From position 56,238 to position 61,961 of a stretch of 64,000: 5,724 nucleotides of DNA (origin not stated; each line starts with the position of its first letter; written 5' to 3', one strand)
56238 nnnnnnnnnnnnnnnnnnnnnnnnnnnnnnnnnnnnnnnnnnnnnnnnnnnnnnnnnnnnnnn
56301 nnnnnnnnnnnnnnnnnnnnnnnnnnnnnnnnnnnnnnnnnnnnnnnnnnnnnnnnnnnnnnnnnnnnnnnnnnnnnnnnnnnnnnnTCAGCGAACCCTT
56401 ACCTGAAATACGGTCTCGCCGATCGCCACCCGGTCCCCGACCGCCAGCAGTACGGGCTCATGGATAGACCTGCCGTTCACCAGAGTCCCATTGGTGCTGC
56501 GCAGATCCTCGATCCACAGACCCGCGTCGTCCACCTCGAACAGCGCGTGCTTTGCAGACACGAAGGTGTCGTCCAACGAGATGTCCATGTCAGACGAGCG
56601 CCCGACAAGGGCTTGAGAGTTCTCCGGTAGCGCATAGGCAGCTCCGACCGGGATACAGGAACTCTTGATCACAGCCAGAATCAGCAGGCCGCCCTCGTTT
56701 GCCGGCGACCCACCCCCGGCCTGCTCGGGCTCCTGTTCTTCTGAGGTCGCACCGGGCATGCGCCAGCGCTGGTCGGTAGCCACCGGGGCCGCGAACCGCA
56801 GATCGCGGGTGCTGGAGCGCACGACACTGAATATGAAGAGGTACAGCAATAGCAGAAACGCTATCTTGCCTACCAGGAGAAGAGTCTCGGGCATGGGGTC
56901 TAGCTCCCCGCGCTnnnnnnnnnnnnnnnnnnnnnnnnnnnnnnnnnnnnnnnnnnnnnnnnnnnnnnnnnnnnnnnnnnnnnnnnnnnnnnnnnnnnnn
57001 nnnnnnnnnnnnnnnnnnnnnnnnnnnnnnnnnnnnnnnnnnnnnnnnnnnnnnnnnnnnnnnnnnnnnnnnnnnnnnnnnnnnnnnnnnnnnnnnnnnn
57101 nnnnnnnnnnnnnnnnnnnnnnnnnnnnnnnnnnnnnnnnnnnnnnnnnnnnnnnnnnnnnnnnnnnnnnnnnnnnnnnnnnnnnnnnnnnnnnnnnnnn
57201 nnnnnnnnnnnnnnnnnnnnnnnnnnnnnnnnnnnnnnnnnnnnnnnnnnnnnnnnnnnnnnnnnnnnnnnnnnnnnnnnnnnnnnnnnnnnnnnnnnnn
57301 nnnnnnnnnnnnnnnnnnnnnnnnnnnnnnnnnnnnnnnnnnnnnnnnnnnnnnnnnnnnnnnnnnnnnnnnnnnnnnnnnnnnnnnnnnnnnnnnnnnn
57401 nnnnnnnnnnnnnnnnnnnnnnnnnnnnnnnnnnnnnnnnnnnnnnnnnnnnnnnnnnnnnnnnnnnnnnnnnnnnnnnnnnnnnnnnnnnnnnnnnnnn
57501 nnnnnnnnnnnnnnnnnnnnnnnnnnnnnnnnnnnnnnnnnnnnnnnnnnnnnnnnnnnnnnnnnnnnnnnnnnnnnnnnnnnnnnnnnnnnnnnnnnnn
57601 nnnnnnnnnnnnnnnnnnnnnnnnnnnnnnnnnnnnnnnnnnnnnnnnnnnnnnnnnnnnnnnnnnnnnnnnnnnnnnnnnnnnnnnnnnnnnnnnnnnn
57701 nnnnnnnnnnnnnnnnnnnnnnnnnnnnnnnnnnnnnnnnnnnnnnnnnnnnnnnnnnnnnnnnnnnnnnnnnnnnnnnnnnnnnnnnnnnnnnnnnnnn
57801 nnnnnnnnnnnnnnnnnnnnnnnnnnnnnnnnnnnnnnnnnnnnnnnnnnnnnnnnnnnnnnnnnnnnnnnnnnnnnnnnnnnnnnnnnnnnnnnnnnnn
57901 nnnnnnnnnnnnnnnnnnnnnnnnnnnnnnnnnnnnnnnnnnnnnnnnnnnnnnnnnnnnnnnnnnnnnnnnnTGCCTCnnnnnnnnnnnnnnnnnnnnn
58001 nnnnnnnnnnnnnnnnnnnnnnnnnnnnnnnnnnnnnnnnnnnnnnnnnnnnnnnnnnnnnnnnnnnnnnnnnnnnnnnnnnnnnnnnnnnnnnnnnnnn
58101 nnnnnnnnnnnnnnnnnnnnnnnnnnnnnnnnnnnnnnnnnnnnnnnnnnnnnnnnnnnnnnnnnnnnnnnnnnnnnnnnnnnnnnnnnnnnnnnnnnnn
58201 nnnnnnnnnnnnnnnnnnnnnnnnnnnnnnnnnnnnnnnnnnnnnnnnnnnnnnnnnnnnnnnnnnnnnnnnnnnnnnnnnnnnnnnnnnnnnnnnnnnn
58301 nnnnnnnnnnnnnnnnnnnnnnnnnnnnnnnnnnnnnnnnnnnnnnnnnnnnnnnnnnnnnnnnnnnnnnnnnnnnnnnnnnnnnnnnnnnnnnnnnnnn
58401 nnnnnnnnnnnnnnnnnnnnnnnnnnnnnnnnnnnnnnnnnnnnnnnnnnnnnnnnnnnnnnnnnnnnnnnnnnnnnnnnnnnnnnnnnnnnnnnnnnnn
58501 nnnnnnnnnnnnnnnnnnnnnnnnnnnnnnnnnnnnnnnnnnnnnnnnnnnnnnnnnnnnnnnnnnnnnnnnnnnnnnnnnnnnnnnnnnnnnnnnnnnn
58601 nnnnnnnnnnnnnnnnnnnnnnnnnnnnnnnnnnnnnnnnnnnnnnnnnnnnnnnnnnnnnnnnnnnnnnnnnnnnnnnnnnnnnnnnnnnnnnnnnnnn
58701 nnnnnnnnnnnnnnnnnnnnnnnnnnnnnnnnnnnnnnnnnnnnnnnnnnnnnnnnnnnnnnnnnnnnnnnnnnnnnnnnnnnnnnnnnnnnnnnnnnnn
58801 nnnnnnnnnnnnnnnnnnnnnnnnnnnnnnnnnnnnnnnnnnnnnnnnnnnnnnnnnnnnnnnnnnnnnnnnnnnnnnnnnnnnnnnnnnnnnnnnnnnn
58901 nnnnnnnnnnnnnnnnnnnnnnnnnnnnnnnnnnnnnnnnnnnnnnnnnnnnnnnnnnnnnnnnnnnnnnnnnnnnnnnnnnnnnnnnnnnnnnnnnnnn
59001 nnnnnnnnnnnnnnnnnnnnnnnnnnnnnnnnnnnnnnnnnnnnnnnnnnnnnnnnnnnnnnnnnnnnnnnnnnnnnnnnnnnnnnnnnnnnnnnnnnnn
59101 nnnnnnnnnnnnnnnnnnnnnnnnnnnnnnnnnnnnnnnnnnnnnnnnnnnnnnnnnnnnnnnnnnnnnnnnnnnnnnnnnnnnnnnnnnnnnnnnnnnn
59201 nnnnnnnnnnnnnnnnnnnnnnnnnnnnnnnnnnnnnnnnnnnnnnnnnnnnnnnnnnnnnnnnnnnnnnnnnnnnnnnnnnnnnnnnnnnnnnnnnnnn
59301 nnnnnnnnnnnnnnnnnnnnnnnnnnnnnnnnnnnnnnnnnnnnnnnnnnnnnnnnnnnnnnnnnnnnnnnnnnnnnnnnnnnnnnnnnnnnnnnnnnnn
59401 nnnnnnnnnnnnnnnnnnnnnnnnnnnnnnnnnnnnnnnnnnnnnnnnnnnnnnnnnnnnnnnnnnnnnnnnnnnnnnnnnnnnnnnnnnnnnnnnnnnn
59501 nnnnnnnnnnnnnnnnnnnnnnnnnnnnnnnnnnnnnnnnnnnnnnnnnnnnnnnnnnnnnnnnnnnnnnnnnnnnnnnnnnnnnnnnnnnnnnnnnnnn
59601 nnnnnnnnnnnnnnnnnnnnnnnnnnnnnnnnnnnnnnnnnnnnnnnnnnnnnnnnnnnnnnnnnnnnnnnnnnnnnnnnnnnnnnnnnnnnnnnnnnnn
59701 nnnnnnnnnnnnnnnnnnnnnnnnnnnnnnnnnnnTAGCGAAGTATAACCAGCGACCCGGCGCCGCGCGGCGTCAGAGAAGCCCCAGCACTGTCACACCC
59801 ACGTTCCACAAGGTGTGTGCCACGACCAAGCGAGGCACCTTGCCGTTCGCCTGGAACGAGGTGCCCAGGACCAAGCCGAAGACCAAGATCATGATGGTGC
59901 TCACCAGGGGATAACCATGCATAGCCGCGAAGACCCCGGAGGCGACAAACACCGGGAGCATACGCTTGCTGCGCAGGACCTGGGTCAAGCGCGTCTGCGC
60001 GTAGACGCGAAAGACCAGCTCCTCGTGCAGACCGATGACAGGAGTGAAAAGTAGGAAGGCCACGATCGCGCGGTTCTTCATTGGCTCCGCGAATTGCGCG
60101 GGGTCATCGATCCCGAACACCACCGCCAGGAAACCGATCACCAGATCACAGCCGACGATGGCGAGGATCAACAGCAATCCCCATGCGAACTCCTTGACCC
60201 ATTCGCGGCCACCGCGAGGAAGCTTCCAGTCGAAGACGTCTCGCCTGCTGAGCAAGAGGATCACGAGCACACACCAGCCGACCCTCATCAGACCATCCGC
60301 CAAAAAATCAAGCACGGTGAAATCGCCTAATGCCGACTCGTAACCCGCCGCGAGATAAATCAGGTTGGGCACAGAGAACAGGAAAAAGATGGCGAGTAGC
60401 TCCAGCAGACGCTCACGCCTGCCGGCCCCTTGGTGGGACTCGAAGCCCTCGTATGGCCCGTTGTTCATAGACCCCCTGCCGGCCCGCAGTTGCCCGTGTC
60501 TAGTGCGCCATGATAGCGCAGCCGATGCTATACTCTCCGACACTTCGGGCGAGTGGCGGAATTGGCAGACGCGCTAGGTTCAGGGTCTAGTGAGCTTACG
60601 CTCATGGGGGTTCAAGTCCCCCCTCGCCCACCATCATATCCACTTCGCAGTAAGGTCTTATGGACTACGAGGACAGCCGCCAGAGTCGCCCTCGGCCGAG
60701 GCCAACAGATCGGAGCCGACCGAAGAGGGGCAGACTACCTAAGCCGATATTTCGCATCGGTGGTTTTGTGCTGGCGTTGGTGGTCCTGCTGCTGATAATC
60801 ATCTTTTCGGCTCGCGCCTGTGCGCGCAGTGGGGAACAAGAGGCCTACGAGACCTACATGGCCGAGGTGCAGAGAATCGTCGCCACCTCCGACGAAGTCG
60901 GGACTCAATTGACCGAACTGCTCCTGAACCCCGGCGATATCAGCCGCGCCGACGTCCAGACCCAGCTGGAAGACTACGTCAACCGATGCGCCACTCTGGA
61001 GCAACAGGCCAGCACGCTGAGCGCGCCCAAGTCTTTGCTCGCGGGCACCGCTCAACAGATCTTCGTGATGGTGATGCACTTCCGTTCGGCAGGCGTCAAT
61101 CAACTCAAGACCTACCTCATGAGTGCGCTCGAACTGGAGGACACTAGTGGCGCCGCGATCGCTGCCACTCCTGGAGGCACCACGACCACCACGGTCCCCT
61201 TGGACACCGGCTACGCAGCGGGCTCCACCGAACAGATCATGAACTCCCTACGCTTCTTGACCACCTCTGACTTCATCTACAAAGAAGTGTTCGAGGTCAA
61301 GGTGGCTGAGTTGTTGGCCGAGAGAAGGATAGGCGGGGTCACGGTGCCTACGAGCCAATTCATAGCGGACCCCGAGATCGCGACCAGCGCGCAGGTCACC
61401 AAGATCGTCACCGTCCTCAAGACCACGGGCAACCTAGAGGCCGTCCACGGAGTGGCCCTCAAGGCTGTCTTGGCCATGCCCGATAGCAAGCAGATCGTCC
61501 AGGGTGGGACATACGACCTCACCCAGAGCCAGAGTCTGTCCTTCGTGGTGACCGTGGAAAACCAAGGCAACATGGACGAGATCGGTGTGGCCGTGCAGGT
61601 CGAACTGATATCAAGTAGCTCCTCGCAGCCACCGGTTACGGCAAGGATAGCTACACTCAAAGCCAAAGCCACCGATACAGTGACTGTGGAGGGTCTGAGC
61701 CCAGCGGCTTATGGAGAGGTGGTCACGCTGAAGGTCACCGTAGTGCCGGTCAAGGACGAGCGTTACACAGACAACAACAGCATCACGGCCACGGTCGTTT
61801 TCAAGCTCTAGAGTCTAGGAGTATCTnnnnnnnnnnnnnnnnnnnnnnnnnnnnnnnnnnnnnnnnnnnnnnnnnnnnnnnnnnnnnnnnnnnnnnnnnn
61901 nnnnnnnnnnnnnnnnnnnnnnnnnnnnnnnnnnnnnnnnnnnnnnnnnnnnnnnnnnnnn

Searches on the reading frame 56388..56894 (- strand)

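Call 68: search_protein_families(library=pfam, proteins=[window:56388-56894:-], max_evalue=0.001)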
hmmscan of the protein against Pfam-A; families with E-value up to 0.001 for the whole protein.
window:56388-56894:- (168 aa): 2 families
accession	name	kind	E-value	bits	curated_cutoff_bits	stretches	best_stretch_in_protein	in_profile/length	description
PF00498.31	FHA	-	8.2e-19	68.2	20.7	1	96-159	2-67/67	FHA domain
PF16697.10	Yop-YscD_cpl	-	1.8e-15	57.4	33.2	1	84-166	9-91/94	Inner membrane component of T3SS, cytoplasmic domain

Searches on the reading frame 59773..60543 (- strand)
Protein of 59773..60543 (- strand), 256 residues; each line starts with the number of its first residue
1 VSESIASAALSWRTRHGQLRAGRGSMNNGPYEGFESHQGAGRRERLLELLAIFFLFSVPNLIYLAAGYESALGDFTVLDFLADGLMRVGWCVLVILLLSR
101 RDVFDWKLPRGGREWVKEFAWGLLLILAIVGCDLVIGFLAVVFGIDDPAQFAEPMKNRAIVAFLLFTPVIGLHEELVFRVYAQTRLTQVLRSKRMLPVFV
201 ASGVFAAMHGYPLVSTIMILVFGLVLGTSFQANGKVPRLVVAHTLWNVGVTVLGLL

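Call 68: search_protein_families(library=pfam, proteins=[window:59773-60543:-], max_evalue=0.001)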
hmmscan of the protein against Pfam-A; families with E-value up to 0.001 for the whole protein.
window:59773-60543:- (256 aa): 1 family
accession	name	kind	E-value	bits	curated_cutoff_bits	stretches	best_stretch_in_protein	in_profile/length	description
PF02517.21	Rce1-like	-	6.8e-15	55.6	22.4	1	159-248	4-92/93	Type II CAAX prenyl endopeptidase Rce1-like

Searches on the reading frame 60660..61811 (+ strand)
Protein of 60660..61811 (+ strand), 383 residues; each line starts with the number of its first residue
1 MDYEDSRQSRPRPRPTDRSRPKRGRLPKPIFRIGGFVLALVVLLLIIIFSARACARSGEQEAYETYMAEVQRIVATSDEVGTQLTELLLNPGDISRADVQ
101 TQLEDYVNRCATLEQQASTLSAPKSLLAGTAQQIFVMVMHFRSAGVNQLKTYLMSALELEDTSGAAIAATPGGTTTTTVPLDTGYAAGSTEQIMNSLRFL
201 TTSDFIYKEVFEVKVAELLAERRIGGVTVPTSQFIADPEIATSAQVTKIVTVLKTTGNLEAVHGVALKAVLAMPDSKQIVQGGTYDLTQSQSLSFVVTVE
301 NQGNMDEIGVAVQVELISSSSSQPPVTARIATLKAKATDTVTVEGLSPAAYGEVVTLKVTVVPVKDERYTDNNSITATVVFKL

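Call 36: search_protein_families(library=pfam, proteins=[window:60660-61811:+], max_evalue=0.001)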
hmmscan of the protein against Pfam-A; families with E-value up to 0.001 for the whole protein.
window:60660-61811:+ (383 aa): 1 family
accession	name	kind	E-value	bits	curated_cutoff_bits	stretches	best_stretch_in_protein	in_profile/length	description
PF07705.17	CARDB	-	3.1e-05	24.6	22.7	1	286-373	14-97/101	CARDB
